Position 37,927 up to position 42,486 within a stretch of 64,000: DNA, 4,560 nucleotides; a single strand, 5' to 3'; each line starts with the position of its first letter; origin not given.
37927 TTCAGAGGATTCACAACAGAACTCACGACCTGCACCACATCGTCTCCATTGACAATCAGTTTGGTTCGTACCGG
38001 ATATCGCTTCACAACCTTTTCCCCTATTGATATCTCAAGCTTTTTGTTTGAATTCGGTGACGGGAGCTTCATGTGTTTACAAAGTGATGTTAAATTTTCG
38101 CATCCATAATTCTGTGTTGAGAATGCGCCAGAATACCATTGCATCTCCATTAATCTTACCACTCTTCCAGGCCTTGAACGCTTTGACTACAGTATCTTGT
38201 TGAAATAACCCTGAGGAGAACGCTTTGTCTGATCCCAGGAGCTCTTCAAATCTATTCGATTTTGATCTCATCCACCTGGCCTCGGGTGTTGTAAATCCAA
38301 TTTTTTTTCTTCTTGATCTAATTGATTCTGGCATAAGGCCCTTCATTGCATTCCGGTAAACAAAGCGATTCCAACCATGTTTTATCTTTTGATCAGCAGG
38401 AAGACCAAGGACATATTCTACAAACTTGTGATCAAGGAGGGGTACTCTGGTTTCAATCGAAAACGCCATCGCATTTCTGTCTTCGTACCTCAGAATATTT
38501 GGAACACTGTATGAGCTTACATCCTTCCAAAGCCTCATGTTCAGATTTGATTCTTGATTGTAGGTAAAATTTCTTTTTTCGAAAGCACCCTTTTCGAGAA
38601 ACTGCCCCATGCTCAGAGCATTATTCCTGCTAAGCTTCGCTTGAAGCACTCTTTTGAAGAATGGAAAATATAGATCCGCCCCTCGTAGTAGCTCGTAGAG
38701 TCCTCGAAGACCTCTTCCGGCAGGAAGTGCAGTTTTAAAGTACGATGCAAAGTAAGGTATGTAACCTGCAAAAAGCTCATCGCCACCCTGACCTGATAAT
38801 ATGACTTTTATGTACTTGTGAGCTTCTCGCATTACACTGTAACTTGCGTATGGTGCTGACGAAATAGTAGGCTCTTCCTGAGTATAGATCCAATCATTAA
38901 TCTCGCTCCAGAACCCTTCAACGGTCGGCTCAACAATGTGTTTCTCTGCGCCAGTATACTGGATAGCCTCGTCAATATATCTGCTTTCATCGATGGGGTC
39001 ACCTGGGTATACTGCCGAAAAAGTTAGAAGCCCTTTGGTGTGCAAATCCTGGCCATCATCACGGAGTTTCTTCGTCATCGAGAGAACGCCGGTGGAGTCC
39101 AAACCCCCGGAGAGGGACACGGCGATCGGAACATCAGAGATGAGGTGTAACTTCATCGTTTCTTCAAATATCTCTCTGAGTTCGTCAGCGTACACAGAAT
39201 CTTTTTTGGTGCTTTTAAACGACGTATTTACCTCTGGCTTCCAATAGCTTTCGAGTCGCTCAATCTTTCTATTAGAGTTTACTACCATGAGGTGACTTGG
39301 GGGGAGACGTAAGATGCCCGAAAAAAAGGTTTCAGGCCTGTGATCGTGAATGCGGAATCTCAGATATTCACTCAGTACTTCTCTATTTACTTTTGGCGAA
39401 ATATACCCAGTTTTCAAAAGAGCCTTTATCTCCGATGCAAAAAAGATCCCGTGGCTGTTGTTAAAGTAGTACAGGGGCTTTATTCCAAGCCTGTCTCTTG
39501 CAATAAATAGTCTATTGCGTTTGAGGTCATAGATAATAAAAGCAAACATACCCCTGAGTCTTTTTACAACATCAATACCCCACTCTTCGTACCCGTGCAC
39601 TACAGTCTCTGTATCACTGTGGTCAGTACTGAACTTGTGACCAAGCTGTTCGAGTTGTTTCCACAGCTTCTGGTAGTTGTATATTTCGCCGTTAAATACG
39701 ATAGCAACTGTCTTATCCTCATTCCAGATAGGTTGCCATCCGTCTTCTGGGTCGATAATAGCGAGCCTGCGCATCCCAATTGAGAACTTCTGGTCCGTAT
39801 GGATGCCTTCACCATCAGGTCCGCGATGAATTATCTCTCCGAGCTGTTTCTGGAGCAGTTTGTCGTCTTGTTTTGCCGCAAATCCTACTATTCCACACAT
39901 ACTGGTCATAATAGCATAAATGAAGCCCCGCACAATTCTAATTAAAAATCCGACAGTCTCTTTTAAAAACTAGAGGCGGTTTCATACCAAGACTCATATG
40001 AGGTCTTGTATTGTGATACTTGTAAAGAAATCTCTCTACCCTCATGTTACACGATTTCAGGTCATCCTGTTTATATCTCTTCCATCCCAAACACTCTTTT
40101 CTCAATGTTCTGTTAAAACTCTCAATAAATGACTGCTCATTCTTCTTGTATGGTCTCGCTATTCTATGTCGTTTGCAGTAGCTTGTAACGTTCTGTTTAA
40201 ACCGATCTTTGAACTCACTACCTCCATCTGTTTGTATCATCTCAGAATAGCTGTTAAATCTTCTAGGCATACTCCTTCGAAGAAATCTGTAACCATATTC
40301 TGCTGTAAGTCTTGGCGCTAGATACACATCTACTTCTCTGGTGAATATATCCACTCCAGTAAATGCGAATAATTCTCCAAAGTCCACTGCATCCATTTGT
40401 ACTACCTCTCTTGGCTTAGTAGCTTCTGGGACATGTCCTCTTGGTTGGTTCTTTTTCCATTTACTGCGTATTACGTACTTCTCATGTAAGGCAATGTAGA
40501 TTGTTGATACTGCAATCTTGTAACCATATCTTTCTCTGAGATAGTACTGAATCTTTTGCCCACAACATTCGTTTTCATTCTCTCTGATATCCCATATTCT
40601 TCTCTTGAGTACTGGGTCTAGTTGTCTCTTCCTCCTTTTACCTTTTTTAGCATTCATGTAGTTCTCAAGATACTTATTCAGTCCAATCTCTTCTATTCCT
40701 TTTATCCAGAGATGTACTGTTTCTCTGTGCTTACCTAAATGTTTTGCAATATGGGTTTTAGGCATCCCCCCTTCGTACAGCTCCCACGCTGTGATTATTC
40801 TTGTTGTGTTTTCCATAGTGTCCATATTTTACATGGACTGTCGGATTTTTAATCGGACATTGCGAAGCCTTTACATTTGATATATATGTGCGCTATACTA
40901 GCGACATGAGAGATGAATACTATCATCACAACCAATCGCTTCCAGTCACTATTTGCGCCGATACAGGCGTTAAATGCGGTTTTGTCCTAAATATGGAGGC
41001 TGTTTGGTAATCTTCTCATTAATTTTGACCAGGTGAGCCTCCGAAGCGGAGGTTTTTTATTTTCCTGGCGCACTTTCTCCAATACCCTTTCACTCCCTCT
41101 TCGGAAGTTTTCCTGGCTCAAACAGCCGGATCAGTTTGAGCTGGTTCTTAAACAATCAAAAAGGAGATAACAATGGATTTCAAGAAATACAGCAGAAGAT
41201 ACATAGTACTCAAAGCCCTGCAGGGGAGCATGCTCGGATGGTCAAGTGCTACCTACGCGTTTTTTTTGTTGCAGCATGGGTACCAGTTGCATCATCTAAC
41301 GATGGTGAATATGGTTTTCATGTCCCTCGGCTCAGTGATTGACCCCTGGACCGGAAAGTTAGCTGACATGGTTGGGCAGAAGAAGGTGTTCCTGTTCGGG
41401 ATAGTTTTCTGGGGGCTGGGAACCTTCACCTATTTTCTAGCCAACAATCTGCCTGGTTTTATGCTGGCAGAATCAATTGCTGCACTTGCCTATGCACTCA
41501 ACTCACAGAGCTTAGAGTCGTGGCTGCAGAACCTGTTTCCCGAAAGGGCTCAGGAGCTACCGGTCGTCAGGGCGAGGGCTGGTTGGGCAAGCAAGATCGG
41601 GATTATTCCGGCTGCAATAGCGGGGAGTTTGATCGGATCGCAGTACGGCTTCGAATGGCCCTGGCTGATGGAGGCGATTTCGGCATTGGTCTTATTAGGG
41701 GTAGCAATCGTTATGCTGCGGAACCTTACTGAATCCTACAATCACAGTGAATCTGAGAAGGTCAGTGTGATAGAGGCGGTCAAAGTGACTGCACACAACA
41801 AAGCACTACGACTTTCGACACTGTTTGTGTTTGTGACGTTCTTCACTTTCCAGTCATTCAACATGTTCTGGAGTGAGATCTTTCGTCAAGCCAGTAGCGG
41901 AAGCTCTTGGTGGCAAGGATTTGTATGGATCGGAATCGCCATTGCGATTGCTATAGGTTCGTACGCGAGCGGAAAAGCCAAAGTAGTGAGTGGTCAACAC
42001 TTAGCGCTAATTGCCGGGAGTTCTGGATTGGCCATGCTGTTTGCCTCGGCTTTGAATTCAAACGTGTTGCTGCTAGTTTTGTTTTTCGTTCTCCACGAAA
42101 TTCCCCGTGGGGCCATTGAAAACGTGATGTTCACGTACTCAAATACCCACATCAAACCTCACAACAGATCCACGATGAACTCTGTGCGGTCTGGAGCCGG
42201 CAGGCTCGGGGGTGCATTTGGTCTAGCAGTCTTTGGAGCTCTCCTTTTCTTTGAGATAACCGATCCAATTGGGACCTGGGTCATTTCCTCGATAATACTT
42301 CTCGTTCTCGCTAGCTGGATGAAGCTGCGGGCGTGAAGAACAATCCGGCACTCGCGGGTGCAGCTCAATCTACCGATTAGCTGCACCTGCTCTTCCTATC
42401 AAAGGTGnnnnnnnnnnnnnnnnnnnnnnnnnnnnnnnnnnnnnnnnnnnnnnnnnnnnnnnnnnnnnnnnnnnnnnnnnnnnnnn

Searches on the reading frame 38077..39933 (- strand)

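Call 62: search_protein_families(library=pfam, proteins=[window:38077-39933:-], max_evalue=0.001)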
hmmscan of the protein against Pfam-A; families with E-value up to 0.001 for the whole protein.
window:38077-39933:- (618 aa): 4 families
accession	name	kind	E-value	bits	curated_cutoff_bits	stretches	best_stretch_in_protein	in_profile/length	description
PF00733.27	Asn_synthase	-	5e-67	227.5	21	1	251-612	1-354/354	Asparagine synthase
PF13537.11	GATase_7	-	5.8e-47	159.2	25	1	55-173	2-122/123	Glutamine amidotransferase domain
PF13522.11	GATase_6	-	1.3e-37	129.2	27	1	39-168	1-130/130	Glutamine amidotransferase domain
PF12481.13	DUF3700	-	8.9e-07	29.1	27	1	121-175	124-178/228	Aluminium induced protein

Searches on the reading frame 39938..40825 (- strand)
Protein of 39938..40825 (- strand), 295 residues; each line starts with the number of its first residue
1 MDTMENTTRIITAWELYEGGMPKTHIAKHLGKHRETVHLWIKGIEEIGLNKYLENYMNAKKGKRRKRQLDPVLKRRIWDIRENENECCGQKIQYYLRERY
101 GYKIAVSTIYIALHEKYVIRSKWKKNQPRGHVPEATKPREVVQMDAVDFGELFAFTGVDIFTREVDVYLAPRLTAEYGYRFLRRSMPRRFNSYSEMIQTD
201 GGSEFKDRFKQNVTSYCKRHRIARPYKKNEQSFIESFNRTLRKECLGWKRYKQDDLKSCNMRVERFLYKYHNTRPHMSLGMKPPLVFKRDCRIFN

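Call 62: search_protein_families(library=pfam, proteins=[window:39938-40825:-], max_evalue=0.001)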
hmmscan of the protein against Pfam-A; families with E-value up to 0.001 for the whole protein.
window:39938-40825:- (295 aa): 5 families
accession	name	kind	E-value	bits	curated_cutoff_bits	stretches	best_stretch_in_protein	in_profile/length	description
PF13683.12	rve_3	-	3.4e-13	49.6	26.5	1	219-284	4-67/67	Integrase core domain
PF00665.32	rve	-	8.5e-08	32.8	32.6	1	136-227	2-101/102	Integrase core domain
PF13565.12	HTH_32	-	1.1e-06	29.6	33.7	1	36-112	1-72/73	Homeodomain-like domain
PF13384.12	HTH_23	-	0.00021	21.4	24.6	1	13-48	11-45/50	Homeodomain-like domain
PF06056.18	Terminase_5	-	0.00028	21.2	20.3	0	13-42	6-35/58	Putative ATPase subunit of terminase (gpP-like)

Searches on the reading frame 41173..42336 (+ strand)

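Call 62: search_protein_families(library=pfam, proteins=[window:41173-42336:+], max_evalue=0.001)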
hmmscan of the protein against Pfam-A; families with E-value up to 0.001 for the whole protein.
window:41173-42336:+ (387 aa): 1 family
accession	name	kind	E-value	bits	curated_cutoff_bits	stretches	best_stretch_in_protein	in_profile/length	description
PF07690.21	MFS_1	-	6.3e-23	81.7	33.4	2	20-269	9-261/347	Major Facilitator Superfamily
